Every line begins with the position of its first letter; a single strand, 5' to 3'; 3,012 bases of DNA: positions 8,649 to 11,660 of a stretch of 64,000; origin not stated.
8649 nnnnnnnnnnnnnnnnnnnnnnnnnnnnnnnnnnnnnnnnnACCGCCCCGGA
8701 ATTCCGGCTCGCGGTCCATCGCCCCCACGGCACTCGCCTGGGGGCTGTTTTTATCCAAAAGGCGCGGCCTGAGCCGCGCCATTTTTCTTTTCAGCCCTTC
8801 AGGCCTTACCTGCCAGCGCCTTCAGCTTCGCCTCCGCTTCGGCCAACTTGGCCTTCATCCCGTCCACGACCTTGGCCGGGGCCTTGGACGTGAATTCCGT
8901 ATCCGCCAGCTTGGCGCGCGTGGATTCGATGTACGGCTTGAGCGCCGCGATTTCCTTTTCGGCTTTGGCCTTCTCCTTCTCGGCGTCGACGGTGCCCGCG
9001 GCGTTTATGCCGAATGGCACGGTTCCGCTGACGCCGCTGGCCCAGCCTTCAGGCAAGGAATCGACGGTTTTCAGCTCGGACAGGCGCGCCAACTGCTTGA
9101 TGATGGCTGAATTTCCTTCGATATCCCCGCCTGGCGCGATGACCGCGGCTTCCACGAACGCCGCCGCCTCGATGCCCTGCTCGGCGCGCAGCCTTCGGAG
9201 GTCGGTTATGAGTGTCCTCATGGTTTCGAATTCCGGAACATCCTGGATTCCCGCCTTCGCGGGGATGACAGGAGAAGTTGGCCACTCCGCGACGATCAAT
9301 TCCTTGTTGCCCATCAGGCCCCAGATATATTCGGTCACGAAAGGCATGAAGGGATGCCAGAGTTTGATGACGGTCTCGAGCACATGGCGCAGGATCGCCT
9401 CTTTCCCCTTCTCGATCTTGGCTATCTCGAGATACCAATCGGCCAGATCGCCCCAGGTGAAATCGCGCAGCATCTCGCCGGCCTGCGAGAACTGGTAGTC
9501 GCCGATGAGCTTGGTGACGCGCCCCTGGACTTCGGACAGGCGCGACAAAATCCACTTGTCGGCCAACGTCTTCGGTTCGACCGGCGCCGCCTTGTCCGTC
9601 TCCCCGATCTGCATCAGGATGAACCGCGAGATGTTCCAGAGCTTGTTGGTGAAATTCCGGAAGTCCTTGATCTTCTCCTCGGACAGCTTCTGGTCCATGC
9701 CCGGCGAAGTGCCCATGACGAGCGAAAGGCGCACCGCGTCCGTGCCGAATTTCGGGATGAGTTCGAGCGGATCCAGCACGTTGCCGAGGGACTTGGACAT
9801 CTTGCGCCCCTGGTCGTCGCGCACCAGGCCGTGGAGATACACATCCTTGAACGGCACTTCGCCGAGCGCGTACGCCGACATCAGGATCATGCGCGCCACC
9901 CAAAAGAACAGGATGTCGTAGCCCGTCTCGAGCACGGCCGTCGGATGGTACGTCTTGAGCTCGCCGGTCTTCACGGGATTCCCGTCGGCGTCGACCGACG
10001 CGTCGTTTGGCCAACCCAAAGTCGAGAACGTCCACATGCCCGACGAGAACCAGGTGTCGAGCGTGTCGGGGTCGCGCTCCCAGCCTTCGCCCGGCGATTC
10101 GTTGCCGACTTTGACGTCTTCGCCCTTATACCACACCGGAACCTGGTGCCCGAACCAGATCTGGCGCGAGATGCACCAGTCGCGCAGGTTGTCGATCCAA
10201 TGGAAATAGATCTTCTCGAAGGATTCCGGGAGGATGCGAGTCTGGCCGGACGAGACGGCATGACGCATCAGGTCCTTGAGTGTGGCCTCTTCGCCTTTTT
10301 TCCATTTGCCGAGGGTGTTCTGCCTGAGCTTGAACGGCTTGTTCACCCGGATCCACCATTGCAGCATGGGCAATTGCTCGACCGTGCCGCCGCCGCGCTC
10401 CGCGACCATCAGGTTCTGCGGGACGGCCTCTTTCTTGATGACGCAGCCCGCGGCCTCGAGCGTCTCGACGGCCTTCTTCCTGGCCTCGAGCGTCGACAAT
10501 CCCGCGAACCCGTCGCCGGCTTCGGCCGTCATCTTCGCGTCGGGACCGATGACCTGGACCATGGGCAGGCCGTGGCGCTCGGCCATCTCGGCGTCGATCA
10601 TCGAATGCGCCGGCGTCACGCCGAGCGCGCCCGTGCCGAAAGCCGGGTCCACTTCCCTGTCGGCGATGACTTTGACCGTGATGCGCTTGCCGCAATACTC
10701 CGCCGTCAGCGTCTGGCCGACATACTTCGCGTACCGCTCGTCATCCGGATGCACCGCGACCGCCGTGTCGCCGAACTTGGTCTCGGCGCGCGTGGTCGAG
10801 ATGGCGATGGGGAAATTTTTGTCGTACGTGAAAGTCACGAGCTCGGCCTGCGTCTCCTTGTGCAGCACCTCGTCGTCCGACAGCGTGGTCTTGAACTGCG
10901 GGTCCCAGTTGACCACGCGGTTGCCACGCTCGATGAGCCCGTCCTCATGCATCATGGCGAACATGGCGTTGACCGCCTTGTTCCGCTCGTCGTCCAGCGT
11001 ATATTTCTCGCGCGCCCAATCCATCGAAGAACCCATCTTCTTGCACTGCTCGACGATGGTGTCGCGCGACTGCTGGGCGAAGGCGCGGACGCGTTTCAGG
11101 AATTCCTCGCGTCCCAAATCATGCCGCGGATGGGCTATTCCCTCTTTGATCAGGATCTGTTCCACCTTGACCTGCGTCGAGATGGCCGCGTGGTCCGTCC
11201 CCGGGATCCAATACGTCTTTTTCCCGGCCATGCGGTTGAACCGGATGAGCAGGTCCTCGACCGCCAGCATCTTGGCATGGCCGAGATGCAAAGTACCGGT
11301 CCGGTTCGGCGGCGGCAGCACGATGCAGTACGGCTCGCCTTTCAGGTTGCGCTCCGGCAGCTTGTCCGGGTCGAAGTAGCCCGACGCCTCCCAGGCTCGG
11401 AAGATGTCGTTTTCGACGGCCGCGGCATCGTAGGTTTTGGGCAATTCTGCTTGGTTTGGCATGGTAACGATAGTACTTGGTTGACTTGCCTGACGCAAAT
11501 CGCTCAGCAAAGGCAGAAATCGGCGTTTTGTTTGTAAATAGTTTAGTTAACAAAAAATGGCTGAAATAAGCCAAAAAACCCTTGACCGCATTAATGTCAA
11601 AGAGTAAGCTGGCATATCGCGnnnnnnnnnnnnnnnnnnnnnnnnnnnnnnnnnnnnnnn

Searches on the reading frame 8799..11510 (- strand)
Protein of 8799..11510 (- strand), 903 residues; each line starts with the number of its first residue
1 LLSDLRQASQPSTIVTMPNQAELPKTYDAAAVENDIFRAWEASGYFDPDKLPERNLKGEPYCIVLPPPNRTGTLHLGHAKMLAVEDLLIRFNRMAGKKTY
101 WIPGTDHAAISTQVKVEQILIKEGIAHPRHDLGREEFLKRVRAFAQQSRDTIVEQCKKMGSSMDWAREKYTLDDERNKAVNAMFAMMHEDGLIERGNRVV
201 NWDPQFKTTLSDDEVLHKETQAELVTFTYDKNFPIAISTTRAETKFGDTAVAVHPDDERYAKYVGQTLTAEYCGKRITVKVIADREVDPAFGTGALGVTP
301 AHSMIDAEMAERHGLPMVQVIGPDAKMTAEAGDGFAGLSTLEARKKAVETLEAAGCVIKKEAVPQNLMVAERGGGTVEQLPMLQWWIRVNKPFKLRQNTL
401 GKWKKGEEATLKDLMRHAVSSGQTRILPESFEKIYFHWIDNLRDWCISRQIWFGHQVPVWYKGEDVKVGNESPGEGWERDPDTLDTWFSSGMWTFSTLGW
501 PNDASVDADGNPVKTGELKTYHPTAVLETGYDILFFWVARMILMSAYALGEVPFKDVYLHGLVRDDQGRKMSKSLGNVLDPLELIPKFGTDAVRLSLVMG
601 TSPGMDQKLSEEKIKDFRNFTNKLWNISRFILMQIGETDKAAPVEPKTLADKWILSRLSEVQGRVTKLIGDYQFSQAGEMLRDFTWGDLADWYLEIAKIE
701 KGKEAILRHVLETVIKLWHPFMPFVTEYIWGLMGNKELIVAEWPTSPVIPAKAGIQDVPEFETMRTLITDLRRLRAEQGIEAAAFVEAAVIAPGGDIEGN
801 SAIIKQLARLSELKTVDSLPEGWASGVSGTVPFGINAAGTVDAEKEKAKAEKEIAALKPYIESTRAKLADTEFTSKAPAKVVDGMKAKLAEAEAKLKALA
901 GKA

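Call 42: search_protein_families(library=pfam, proteins=[window:8799-11510:-])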
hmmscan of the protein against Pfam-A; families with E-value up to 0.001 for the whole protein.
window:8799-11510:- (903 aa): 5 families
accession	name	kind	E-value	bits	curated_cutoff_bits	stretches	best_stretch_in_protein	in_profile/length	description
PF00133.28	tRNA-synt_1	-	3e-113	379.2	22.7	2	36-465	2-251/414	tRNA synthetases class I (I, L, M and V)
PF08264.19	Anticodon_1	-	7.6e-32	110.7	25.1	1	651-784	1-142/148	Anticodon-binding domain of tRNA ligase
PF09334.17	tRNA-synt_1g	-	4e-17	62.5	20.1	2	70-215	10-135/391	tRNA synthetases class I (M)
PF10458.14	Val_tRNA-synt_C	-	7.1e-11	42.7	25.9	1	842-899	1-58/66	Valyl tRNA synthetase tRNA binding arm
PF13603.12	tRNA-synt_1_2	-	0.00072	19.5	25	0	290-327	109-146/185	Leucyl-tRNA synthetase, editing domain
